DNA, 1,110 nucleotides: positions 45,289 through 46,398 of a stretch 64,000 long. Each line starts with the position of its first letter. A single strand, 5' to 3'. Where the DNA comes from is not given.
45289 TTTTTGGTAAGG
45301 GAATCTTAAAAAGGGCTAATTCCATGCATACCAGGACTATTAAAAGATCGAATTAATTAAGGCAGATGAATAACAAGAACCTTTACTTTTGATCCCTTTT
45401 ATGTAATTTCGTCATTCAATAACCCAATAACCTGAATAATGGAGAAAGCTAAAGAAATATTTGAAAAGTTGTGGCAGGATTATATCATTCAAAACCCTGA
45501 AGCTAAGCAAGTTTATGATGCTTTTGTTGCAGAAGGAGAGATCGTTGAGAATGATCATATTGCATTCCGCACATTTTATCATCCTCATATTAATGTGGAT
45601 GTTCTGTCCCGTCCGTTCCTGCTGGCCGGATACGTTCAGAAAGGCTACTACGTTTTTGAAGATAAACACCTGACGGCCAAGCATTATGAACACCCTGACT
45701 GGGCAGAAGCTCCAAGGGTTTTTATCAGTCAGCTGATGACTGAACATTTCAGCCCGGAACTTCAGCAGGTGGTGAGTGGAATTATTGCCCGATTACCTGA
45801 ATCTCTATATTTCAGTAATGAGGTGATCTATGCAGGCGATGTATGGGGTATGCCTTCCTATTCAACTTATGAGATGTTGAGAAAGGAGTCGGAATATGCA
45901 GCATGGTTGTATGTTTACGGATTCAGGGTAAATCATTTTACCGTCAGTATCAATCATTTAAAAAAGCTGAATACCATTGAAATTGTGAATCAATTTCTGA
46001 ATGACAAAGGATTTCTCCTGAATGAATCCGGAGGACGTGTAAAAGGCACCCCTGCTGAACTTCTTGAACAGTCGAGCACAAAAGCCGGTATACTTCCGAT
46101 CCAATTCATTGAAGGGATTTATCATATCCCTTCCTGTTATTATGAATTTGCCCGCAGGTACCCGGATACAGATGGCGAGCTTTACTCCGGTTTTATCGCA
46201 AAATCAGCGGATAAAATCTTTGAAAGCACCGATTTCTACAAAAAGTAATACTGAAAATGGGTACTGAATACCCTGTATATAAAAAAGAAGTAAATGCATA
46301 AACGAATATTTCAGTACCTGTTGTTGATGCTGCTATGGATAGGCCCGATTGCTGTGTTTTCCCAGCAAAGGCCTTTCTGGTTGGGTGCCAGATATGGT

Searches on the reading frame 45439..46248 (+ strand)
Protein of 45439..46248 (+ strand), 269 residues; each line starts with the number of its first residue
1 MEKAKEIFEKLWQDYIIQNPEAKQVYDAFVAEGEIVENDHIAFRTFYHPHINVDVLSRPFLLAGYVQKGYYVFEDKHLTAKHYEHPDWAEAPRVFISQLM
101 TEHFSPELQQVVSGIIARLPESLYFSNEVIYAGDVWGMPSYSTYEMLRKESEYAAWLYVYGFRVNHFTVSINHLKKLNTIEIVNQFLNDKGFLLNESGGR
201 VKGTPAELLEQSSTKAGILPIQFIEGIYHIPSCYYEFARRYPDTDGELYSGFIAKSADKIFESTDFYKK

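Call 49: search_protein_families(library=pfam, max_evalue=0.001, proteins=[window:45439-46248:+])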
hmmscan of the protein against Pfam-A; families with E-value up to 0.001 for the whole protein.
window:45439-46248:+ (269 aa): 1 family
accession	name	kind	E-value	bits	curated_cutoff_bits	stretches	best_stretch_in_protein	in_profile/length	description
PF07063.19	HGLS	-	1.2e-28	101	25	2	138-240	179-282/386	2-oxoadipate dioxygenase/decarboxylase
